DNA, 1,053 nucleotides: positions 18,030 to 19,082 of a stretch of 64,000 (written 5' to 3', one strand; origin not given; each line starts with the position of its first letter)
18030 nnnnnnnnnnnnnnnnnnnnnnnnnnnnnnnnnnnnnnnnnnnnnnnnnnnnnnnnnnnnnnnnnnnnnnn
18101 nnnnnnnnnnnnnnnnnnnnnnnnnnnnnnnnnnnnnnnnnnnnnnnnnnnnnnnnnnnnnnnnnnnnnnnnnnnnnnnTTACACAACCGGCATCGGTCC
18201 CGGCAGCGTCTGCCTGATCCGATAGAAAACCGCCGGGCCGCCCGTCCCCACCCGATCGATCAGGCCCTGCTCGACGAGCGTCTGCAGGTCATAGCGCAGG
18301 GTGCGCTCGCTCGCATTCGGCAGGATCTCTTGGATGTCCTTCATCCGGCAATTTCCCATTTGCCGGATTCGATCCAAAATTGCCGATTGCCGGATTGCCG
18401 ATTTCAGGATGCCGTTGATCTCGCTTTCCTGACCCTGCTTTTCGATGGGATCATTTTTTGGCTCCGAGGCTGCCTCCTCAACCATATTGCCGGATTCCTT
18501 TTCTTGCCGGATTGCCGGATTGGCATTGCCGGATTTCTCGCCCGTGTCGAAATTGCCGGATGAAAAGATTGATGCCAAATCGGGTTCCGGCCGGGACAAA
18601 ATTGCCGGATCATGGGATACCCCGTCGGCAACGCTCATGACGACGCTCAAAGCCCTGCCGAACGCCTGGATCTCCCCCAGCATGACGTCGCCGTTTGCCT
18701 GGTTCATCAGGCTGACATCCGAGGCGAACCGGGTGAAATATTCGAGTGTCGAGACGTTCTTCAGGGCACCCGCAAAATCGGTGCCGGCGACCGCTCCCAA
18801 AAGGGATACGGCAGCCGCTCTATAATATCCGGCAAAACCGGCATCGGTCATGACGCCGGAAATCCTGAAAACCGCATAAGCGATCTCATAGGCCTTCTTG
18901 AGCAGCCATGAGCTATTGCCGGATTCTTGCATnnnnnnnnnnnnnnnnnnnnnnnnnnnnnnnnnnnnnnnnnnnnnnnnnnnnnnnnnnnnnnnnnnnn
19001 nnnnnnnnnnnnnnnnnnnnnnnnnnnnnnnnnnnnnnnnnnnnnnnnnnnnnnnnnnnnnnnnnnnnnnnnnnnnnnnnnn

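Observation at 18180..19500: Dense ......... motif array with three palindromic operators spanning a wHTH regulator gene and a neighbouring 158-aa gene: candidate self-contained autoregulated module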

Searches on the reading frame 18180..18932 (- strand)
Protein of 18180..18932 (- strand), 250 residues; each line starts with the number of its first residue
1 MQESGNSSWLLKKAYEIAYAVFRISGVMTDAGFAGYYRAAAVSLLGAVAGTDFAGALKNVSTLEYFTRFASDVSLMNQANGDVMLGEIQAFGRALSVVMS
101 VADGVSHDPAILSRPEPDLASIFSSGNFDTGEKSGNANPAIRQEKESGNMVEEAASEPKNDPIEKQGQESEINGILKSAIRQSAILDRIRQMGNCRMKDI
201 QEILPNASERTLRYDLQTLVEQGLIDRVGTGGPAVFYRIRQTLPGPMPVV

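Call 5: search_protein_families(library=pfam, proteins=[window:18180-18932:-], max_evalue=0.1)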
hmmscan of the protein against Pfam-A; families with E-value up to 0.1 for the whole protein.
window:18180-18932:- (250 aa): 7 families
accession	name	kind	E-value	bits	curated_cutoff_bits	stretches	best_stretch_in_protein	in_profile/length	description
PF08220.18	HTH_DeoR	-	3.8e-07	30.2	21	1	181-228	1-47/57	DeoR-like helix-turn-helix domain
PF01638.23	HxlR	-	8.7e-05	22.7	20.8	1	185-228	10-52/91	HxlR-like helix-turn-helix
PF08461.16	HTH_12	-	0.00058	20.2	21.4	1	200-232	23-55/66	Ribonuclease R winged-helix domain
PF12840.13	HTH_20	-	0.032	14.7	27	1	199-228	23-51/51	Helix-turn-helix domain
PF03965.22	Penicillinase_R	-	0.065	14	22.6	0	182-236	5-62/115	Penicillinase repressor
PF01047.28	MarR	-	0.072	13.4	24.6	0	182-227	5-49/59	MarR family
PF21715.3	CggR_N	-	0.097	12.8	30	0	206-227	28-49/71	CggR N-terminal DNA binding domain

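Call 6: search_protein_families(library=ncbifam, proteins=[window:18180-18932:-], max_evalue=0.1)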
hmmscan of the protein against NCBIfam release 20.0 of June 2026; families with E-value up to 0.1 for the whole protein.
window:18180-18932:- (250 aa): 8 families
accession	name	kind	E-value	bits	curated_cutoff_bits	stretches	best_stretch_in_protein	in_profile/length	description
NF041397.1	TranRegGlpR_Halo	equivalog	0.00071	19.3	300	1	181-231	6-55/253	HTH-type transcriptional regulator GlpR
NF040755.1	AgaR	equivalog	0.0076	15.4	260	1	179-228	5-53/256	transcriptional repressor AgaR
NF033788.1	HTH_metalloreg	subfamily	0.014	15.2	55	1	184-241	15-70/77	metalloregulator ArsR/SmtB family transcription factor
NF007316.0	PRK09802.1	equivalog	0.015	14.5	351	1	176-231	13-67/269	DeoR family transcriptional regulator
NF008154.0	PRK10906.1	equivalog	0.039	13.3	331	1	177-231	2-55/252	DeoR/GlpR family transcriptional regulator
NF047376.1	TAA_AbiEi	equivalog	0.043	13.5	150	1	195-231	21-57/172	type IV toxin-antitoxin system AbiEi family antitoxin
NF004917.0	PRK06274.1-3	equivalog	0.061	13.2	284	0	32-53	137-158/203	indolepyruvate oxidoreductase subunit beta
TIGR00498.1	lexA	equivalog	0.079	12.5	110.95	0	140-182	159-201/203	transcriptional repressor LexA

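Call 7: find_homologous_proteins(query=window:18180-18932:-)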
Query window:18180-18932:- (250 aa): 208 proteins with E <= 0.001 among 1745 candidates; the best 120 are listed.
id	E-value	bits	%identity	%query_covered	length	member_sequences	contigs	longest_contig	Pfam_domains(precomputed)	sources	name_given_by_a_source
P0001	3.1e-139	480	100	89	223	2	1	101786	PF08220.19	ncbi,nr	ncbi:MAG TPA: DeoR family transcriptional regulator [Candidatus Paceibacterota bacterium]|nr:DeoR fa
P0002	4.0e-68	247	55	96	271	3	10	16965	PF08220.19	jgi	jgi:hypothetical protein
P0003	8.4e-64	233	51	100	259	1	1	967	PF08220.19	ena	-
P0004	8.6e-63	230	50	96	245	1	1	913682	PF08220.19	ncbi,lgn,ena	-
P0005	2.1e-60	222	50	96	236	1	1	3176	PF08220.19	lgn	-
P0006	9.3e-59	217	50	99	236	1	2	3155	PF08220.19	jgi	jgi:hypothetical protein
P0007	1.0e-55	207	48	96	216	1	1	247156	PF08220.19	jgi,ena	-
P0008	1.2e-55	207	46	96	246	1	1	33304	PF08220.19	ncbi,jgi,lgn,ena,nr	ncbi:MAG TPA: DeoR family transcriptional regulator [Candidatus Paceibacterota bacterium]|nr:DeoR fa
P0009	5.7e-53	198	47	96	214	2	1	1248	PF08220.19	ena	-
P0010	2.5e-51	193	44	96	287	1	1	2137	PF08220.19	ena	-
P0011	1.4e-49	187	44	98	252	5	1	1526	PF08220.19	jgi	jgi:hypothetical protein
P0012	6.2e-49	185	47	96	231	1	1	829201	PF08220.19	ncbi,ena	-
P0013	1.2e-48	184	44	97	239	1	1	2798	PF08220.19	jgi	jgi:hypothetical protein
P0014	5.0e-48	182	51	79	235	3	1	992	PF08220.19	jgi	jgi:hypothetical protein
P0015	2.9e-47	179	44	96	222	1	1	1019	PF08461.17,PF08220.19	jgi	jgi:DeoR-like helix-turn-helix domain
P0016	9.9e-46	174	41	98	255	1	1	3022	PF08220.19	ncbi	-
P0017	1.8e-45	173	42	96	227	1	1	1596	PF08220.19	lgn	-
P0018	1.9e-45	173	45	96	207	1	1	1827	PF08220.19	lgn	-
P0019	3.0e-45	173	44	96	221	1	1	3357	PF08220.19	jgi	jgi:DNA-binding HxlR family transcriptional regulator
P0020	1.3e-44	171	42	96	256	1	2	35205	PF08461.17,PF08220.19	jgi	jgi:hypothetical protein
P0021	1.4e-43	167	41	96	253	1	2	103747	PF08220.19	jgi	jgi:hypothetical protein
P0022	1.9e-43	167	41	97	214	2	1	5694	PF08220.19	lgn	-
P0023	2.3e-43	166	42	97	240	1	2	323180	PF08220.19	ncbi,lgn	-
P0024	2.8e-43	166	45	93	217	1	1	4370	PF08220.19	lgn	-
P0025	6.7e-43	165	42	96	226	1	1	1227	PF08220.19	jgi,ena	-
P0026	7.0e-43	165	42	97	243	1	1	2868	PF08220.19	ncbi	-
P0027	1.7e-42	164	40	95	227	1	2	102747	PF08220.19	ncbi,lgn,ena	-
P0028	2.3e-42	163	42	96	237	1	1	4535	PF08220.19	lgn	-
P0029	4.0e-42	162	38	97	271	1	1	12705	PF08220.19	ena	-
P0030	5.0e-42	162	41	97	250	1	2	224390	PF08220.19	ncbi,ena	-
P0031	6.9e-42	162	39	97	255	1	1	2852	PF08220.19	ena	-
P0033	2.5e-41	160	41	96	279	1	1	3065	PF08220.19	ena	-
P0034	2.6e-41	160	41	95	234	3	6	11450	PF08220.19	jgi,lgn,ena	jgi:hypothetical protein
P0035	4.6e-41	159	40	97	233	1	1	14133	PF08220.19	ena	-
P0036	5.4e-41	159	41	97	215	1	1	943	PF08220.19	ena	-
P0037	6.9e-41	158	41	97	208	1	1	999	PF08220.19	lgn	-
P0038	1.5e-40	157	42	97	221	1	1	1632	PF08220.19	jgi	jgi:hypothetical protein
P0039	1.7e-40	157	37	98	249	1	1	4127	PF08220.19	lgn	-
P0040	1.8e-40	157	42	95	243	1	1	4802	PF08220.19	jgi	jgi:hypothetical protein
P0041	1.8e-40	157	42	95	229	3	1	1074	PF08220.19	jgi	-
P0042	1.9e-40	157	40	95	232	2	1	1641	PF08220.19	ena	-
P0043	1.9e-40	157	38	96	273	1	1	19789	PF08220.19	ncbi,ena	-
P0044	2.8e-40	156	38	98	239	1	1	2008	PF08220.19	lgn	-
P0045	6.7e-40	155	41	95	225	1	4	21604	PF08461.17,PF08220.19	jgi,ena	-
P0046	7.6e-40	155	41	95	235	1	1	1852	PF08461.17,PF08220.19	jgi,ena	-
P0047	1.3e-39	154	39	96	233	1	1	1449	PF08220.19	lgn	-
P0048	1.8e-39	154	42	95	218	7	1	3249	PF08220.19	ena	-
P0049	2.1e-39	154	40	96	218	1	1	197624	PF08220.19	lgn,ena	-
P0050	2.6e-39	153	38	97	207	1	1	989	PF01638.24,PF08220.19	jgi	jgi:hypothetical protein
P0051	3.1e-39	153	41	95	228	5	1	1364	PF08220.19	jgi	jgi:hypothetical protein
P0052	3.3e-39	153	40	97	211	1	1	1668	PF08220.19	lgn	-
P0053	3.9e-39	153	41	96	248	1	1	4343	PF08220.19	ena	-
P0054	6.6e-39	152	42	95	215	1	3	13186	PF08220.19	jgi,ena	jgi:hypothetical protein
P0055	6.8e-39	152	42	95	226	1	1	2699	PF08220.19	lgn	-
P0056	7.5e-39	152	38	96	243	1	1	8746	PF08220.19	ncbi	-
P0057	9.8e-39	151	37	95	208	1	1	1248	PF08220.19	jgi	-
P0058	9.9e-39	151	40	96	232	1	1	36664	PF08220.19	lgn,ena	-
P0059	1.0e-38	151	39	97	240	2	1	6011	PF08220.19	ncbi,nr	ncbi:MAG TPA: DeoR family transcriptional regulator [Candidatus Paceibacterota bacterium]|nr:DeoR fa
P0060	1.7e-38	151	40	97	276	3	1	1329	PF08220.19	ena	-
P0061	1.8e-38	150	40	96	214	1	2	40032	PF08220.19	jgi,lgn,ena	-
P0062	3.3e-38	150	41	95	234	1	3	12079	PF08220.19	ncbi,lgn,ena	-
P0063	3.5e-38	150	35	97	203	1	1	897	PF01638.24,PF08220.19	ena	-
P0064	4.4e-38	149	41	96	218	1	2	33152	PF08220.19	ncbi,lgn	-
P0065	5.5e-38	149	37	97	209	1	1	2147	PF08220.19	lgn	-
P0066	7.4e-38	148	40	96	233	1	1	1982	PF08220.19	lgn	-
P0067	9.1e-38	148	39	93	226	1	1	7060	PF08461.17,PF08220.19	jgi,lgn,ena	-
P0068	9.9e-38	148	37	96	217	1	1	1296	PF08220.19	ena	-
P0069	1.1e-37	148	39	96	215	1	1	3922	PF08220.19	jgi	jgi:hypothetical protein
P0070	1.4e-37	148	42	96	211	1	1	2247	PF08220.19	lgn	-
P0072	1.9e-37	147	37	97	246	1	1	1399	PF08220.19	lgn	-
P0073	1.9e-37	147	38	97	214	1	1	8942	PF08220.19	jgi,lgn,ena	-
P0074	2.0e-37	147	39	97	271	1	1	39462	PF08220.19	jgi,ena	jgi:DNA-binding HxlR family transcriptional regulator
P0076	2.2e-37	147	39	97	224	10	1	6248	PF08220.19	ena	-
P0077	2.4e-37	147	40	93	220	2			PF08220.19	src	-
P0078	2.9e-37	147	33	97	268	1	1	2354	PF08220.19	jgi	jgi:hypothetical protein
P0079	3.1e-37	146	36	96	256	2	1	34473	PF08220.19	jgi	jgi:hypothetical protein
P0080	4.0e-37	146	35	97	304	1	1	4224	PF08220.19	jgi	jgi:DeoR-like helix-turn-helix domain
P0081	4.0e-37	146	40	96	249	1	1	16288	PF08220.19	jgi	jgi:DeoR-like helix-turn-helix domain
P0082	6.3e-37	145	34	96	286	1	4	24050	PF08220.19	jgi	jgi:hypothetical protein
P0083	1.1e-36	145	37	98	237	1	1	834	PF08220.19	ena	-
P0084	1.3e-36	144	30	97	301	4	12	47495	PF08220.19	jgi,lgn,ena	jgi:hypothetical protein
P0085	1.4e-36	144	34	97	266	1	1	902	PF08220.19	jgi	jgi:hypothetical protein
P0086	1.7e-36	144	36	96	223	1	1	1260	PF08220.19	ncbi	-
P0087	1.7e-36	144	34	97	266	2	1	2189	PF08220.19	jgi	jgi:hypothetical protein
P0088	2.1e-36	144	39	96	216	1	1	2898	PF08220.19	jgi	jgi:hypothetical protein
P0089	2.7e-36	143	38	100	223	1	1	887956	PF08220.19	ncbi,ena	-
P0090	2.8e-36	143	59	28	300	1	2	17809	PF08220.19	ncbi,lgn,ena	-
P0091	2.9e-36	143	36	96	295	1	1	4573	PF08220.19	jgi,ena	-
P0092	3.5e-36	143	37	96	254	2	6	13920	PF08220.19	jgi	jgi:hypothetical protein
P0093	3.6e-36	143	38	95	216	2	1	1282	PF08220.19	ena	-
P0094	4.3e-36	143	35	96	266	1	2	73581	PF08220.19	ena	-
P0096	5.5e-36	142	36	95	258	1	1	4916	PF08220.19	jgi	jgi:hypothetical protein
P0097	5.5e-36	142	38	96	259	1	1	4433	PF08220.19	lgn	-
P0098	5.6e-36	142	39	96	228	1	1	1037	PF08220.19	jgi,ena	-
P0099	9.6e-36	142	33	96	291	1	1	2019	PF08220.19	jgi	jgi:hypothetical protein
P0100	1.1e-35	141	38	96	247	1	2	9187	PF08220.19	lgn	-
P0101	1.2e-35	141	68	27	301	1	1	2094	PF08220.19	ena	-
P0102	1.3e-35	141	37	96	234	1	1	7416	PF08220.19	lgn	-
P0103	1.5e-35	141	41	97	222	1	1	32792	PF08220.19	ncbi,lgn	-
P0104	1.5e-35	141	59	28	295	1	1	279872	PF08220.19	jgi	jgi:hypothetical protein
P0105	1.9e-35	141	35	96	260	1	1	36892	PF08220.19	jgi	jgi:hypothetical protein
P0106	1.9e-35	141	37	96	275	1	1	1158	PF08220.19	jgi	jgi:hypothetical protein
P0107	2.1e-35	140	31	96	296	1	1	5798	PF08220.19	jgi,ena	-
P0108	2.2e-35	140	34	95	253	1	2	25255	PF08220.19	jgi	-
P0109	2.2e-35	140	39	86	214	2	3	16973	PF08220.19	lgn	-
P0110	2.4e-35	140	39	96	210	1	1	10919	PF08220.19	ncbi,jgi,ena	jgi:hypothetical protein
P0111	3.5e-35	140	41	97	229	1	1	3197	PF08220.19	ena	-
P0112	4.3e-35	139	34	95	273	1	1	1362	PF08220.19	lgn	-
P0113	7.3e-35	139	34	97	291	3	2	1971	PF08220.19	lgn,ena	-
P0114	1.1e-34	138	39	93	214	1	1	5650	PF08220.19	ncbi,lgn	-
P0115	1.2e-34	138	36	94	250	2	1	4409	PF08220.19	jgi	jgi:hypothetical protein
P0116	1.8e-34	137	40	96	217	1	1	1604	PF08220.19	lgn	-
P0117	2.3e-34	137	38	96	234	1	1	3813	PF08220.19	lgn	-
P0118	4.3e-34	136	39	96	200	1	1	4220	PF08220.19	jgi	jgi:hypothetical protein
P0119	5.7e-34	136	35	92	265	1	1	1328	PF08220.19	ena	-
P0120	7.8e-34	135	34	95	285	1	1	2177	PF08220.19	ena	-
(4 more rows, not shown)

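Call 11: find_related_loci(query=A1, collection=genome_contigs, flank=10000)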
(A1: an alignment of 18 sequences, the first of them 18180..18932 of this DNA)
Query A1 (250 aa) in genome_contigs; peptide patterns used: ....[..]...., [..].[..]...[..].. (x = any residue, [..] = any of these).
219 stretches matched a pattern; 150 encode a relative of the query (tblastn E <= 1e-3); the best 80 are kept; 80 distinct loci.
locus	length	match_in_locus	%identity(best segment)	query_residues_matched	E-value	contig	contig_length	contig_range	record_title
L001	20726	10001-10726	50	1-241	5e-67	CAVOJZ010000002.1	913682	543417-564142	MAG: uncultured bacterium isolate MFD00082.bin.1.43 genome assembly, contig: contig_7304, whole genome shotgun sequence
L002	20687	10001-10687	47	1-241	5e-62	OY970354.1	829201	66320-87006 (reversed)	MAG: uncultured bacterium isolate MFD04540.bin.2.12 genome assembly, chromosome: 1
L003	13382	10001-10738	46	1-241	7e-62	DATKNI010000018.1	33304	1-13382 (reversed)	MAG TPA_asm: Candidatus Paceibacterota bacterium isolate SMAG_U14733 k141_5553325, whole genome shotgun sequence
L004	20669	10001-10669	46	1-247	2e-59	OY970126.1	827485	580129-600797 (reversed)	MAG: uncultured bacterium isolate MFD05512.bin.c.3 genome assembly, chromosome: 1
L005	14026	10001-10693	44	1-248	1e-54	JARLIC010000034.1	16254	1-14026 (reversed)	MAG: Candidatus Paceibacterota bacterium isolate MAG_CO256 MetaCoAG_Bin_256_Oxic_k141_499067, whole genome shotgun seque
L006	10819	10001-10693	42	2-243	4e-51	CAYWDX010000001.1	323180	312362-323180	MAG TPA_asm: uncultured Candidatus Saccharibacteria bacterium isolate SRP273308_co1_109 genome assembly, contig: NODE_25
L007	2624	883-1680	39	1-247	6e-50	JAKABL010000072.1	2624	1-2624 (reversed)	MAG: bacterium isolate WH2.bin17 NODE_76327_length_2624_cov_2.932719, whole genome shotgun sequence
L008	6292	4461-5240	36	1-247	1e-47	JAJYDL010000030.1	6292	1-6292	MAG: bacterium isolate BP9.bin97 NODE_27212_length_6292_cov_1.563666, whole genome shotgun sequence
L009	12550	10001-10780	36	1-247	1e-47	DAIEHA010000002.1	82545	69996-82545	MAG TPA_asm: Candidatus Parcubacteria bacterium isolate clean996 NODE_2_length_82545_cov_7.037663, whole genome shotgun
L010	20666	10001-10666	40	1-241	8e-47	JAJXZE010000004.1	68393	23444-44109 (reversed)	MAG: bacterium isolate BP7.bin39 NODE_470_length_68393_cov_2.167375, whole genome shotgun sequence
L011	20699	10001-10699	41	1-243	1e-46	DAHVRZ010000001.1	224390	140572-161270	MAG TPA_asm: Candidatus Parcubacteria bacterium isolate clean656 NODE_1_length_224390_cov_8.144298, whole genome shotgun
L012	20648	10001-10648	41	1-241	8e-47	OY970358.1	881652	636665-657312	MAG: uncultured bacterium isolate MFD00082.bin.c.7 genome assembly, chromosome: 1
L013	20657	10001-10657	39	1-241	9e-47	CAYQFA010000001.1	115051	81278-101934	MAG TPA_asm: uncultured Candidatus Saccharibacteria bacterium isolate binchicken_co3_503 genome assembly, contig: NODE_3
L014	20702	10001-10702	38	1-245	2e-46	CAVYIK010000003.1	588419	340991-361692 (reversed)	MAG: uncultured bacterium isolate MFD01476.bin.2.169 genome assembly, contig: contig_73288, whole genome shotgun sequenc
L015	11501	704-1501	38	1-241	2e-46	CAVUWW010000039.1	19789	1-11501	MAG: uncultured bacterium isolate MFD01112.bin.2.16 genome assembly, contig: contig_71244, whole genome shotgun sequence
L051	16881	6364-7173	33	1-238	7e-34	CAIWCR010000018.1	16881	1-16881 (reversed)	MAG: uncultured Parcubacteria group bacterium isolate AlinenLipids_bin-8440 genome assembly, contig: bin-8440:18/47, who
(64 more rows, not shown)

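Call 14: find_encoding_contigs(protein=P0001, flank=10000, max_places=3)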
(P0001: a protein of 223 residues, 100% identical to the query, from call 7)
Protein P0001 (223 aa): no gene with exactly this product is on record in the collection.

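Call 15: find_encoding_contigs(protein=P0004, flank=10000, max_places=2)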
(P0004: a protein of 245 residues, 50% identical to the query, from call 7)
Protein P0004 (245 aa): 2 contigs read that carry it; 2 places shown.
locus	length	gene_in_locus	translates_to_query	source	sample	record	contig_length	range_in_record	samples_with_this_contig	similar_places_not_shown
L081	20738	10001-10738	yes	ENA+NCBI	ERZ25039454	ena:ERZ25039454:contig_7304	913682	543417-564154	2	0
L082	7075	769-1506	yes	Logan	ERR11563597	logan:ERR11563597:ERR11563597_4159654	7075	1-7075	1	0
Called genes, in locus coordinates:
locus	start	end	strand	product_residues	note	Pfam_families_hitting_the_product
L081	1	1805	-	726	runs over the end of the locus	PF17854:FtsK_alpha, PF01580:FtsK_SpoIIIE, PF09397:FtsK_gamma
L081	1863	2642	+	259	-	PF08282:Hydrolase_3, PF03332:PMM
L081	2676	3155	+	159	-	PF04308:RNaseH_like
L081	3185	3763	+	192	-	PF13482:RNase_H_2, PF10108:DNA_pol_B_exo2 (weak)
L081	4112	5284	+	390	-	PF00155:Aminotran_1_2 (weak), PF00266:Aminotran_5, PF01212:Beta_elim_lyase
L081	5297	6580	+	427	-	PF00089:Trypsin, PF10459:Peptidase_S46 (faint), PF13365:Trypsin_2, PF13180:PDZ_2, PF00595:PDZ (weak), PF17820:PDZ_6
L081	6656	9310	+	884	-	PF02861:Clp_N, PF13191:AAA_16 (weak), PF00004:AAA, PF17871:AAA_lid_9, PF00004:AAA, PF07724:AAA_2, PF07728:AAA_5, PF10431:ClpB_D2-small, +8 more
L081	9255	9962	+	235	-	-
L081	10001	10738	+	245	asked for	PF08220:HTH_DeoR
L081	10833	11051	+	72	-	-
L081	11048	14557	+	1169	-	-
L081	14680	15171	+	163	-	PF01936:NYN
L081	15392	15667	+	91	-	PF00216:Bac_DNA_binding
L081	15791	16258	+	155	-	-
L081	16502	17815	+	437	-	-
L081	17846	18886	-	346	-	PF13354:Beta-lactamase2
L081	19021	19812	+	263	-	PF00005:ABC_tran, PF13304:AAA_21 (weak)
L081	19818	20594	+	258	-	PF12679:ABC2_membrane_2, PF01061:ABC2_membrane, PF12698:ABC2_membrane_3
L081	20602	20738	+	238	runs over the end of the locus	-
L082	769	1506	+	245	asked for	PF08220:HTH_DeoR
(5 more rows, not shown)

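Call 29: predict_structure(alignment_id=A1)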
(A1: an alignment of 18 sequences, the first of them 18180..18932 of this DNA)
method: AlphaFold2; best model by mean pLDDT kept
length: 250 residues; sequences in the alignment: 18
mean_pLDDT: 78.2   pTM: 0.45
mean pLDDT of the five models: 78.2, 77.9, 77.3, 76.1, 75.6
residues with pLDDT >= 90: 147; 70-90: 22; 50-70: 27; < 50: 54
segments of 3 or more residues with pLDDT < 50: 125-170, 246-249
pLDDT, mean of each block of 10 residues (from residue 1): 72 97 95 97 97 95 97 94 96 92 66 57 51 37 36 38 41 77 95 94 94 96 93 89 57
secondary structure, 60 per line:
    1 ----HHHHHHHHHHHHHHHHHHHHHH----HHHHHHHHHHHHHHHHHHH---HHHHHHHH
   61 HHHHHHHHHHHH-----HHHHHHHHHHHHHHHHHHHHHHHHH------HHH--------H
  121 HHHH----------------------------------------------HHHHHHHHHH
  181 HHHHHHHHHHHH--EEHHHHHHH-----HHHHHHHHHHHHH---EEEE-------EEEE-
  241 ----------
elements in order: H5-26 H31-49 H53-72 H78-102 H120-124 H171-192 H197-203 H209-221 E225-228 E236-239
